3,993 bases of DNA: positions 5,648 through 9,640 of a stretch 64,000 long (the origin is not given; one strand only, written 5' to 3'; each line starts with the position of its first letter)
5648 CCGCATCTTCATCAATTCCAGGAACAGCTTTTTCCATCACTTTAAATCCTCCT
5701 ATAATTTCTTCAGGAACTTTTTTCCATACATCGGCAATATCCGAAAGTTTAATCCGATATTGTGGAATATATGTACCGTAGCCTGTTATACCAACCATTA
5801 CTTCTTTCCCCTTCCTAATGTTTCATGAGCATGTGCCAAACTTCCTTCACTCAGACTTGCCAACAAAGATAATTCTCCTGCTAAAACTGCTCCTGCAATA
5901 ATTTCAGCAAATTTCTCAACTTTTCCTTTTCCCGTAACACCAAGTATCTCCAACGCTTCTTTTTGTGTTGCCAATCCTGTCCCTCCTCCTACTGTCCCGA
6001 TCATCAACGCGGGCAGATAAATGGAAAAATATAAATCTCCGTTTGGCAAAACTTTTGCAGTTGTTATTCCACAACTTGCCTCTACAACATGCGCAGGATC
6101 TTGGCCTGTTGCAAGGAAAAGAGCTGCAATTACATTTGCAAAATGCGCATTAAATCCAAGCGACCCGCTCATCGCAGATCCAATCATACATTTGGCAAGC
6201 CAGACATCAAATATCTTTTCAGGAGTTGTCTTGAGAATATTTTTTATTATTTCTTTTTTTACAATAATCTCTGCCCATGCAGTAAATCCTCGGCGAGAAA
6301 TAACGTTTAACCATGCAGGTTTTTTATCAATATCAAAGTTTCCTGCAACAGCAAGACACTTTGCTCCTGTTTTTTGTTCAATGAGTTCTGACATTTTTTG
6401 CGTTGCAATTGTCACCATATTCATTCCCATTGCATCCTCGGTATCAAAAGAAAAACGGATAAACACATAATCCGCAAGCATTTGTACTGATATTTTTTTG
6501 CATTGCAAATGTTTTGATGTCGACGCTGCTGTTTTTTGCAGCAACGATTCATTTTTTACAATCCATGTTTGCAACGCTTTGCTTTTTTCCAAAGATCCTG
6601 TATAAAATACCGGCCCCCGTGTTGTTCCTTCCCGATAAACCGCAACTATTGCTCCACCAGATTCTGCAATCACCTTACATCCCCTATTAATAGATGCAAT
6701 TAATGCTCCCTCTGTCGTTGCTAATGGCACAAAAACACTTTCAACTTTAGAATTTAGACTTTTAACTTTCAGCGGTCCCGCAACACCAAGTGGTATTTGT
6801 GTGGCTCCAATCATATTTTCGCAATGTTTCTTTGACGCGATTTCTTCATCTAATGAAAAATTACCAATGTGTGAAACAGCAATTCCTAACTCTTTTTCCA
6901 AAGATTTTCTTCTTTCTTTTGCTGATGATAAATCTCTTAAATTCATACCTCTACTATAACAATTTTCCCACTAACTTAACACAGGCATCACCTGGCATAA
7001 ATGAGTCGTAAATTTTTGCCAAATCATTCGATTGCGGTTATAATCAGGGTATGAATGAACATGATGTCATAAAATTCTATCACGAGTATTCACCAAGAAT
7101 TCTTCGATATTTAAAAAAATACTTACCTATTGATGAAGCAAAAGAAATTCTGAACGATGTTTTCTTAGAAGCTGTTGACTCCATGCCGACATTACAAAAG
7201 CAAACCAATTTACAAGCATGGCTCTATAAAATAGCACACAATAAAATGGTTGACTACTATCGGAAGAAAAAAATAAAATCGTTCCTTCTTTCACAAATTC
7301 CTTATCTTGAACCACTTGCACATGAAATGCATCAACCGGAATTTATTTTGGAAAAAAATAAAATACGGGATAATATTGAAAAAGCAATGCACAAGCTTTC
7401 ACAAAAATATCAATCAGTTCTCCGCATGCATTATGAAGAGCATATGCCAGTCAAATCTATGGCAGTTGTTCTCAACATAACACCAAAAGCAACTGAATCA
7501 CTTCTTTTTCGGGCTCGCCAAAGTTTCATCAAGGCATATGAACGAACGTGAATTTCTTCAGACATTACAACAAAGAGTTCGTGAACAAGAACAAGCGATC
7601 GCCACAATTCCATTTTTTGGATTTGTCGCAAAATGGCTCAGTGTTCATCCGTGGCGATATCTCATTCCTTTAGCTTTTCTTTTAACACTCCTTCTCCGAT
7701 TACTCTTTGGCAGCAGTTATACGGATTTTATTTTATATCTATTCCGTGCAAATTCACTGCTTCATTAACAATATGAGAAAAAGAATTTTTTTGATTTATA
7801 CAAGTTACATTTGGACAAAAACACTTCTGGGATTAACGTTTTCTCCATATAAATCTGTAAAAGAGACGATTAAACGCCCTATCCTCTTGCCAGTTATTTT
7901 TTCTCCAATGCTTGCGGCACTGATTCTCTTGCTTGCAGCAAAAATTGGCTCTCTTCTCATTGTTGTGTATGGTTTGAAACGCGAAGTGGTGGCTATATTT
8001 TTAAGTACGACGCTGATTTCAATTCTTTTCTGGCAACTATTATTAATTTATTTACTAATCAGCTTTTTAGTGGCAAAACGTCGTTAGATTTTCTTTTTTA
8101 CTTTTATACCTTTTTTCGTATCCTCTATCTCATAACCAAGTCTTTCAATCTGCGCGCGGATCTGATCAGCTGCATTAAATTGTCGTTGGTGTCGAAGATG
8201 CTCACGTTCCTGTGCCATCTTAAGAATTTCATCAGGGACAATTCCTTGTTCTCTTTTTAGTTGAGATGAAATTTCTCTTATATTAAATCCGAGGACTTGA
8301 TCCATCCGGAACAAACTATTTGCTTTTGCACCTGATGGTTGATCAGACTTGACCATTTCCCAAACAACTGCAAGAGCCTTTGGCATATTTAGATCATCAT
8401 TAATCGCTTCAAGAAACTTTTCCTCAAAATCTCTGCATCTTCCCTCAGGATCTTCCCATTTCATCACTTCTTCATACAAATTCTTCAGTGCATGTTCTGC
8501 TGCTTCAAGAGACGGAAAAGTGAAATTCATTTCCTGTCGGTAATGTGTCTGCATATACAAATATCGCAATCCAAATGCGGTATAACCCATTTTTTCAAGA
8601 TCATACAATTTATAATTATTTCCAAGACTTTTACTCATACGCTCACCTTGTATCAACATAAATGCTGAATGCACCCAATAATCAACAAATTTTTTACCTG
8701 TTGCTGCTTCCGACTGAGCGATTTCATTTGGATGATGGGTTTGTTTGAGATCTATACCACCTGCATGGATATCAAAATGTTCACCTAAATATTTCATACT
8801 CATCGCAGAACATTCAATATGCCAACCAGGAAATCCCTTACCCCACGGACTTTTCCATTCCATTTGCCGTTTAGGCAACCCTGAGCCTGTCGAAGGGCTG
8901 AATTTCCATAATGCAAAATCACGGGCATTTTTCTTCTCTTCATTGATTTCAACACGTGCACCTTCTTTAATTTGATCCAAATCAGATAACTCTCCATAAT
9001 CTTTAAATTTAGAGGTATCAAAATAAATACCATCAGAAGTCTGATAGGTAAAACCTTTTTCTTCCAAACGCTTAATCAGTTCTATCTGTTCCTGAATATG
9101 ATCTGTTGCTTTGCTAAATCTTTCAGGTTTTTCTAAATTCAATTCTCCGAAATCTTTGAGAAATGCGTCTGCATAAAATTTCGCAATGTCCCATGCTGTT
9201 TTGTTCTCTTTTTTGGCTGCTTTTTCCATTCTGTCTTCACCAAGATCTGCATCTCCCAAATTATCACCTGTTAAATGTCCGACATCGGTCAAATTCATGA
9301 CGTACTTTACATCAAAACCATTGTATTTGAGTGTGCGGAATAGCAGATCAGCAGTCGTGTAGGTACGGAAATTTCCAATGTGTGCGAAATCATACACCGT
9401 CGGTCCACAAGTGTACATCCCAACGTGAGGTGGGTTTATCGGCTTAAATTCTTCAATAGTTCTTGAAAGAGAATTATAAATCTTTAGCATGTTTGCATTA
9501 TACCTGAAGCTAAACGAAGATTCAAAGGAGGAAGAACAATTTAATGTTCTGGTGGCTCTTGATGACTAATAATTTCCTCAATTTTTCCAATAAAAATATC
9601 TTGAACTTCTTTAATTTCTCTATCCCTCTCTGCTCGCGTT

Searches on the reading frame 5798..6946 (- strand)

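Call 84: search_protein_families(library=pfam, max_evalue=0.0001, proteins=[window:5798-6946:-])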
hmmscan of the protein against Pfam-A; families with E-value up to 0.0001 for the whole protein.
window:5798-6946:- (382 aa): 1 family
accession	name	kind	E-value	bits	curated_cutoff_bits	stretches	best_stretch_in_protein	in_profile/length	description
PF00368.23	HMG-CoA_red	-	1.1e-122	410.1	27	1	9-379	2-368/368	Hydroxymethylglutaryl-coenzyme A reductase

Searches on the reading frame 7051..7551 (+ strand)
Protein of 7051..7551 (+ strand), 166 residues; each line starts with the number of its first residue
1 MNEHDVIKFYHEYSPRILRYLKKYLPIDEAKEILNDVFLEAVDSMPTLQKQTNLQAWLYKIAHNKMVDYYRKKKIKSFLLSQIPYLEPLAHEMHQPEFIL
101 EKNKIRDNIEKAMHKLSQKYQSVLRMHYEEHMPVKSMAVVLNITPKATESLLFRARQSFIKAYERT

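Call 56: search_protein_families(library=pfam, max_evalue=0.001, proteins=[window:7051-7551:+])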
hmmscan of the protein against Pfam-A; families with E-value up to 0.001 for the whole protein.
window:7051-7551:+ (166 aa): 3 families
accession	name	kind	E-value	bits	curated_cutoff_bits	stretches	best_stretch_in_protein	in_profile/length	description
PF04542.20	Sigma70_r2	-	5e-12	45.9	24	1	9-74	1-69/71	Sigma-70 region 2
PF08281.18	Sigma70_r4_2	-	1.2e-11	44.5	25.7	1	107-157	2-52/54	Sigma-70, region 4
PF04545.22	Sigma70_r4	-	0.00056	19.8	24.1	0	112-157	1-46/50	Sigma-70, region 4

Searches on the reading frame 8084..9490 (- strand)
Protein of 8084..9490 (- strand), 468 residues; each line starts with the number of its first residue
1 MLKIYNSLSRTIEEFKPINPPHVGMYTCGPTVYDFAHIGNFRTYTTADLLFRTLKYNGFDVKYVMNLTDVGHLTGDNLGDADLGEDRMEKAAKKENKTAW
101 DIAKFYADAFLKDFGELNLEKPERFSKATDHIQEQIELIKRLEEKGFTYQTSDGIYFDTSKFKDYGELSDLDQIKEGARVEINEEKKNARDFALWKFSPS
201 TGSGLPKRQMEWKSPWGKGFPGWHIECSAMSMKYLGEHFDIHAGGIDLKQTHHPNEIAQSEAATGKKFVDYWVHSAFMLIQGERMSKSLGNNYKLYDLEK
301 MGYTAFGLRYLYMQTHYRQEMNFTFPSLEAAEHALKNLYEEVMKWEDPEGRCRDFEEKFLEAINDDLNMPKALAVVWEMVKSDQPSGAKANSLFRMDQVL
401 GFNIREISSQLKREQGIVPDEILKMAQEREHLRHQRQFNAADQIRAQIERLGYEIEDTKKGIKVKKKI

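Call 84: search_protein_families(library=pfam, max_evalue=0.0001, proteins=[window:8084-9490:-])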
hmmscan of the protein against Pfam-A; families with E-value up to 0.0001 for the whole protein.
window:8084-9490:- (468 aa): 5 families
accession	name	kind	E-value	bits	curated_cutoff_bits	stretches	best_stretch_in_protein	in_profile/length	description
PF01406.26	tRNA-synt_1e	-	5.7e-97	325.2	27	1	15-331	2-299/301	tRNA synthetases class I (C) catalytic domain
PF09334.17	tRNA-synt_1g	-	5e-09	35.8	20.1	1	35-161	13-126/391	tRNA synthetases class I (M)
PF00133.28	tRNA-synt_1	-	2.7e-07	30.1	22.7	0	28-160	30-168/414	tRNA synthetases class I (I, L, M and V)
PF09190.17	DALR_2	-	9.5e-06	26.5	22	1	358-381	1-24/57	DALR domain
PF01921.24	tRNA-synt_1f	-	2.7e-05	23.7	27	0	35-73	35-73/360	tRNA synthetases class I (K)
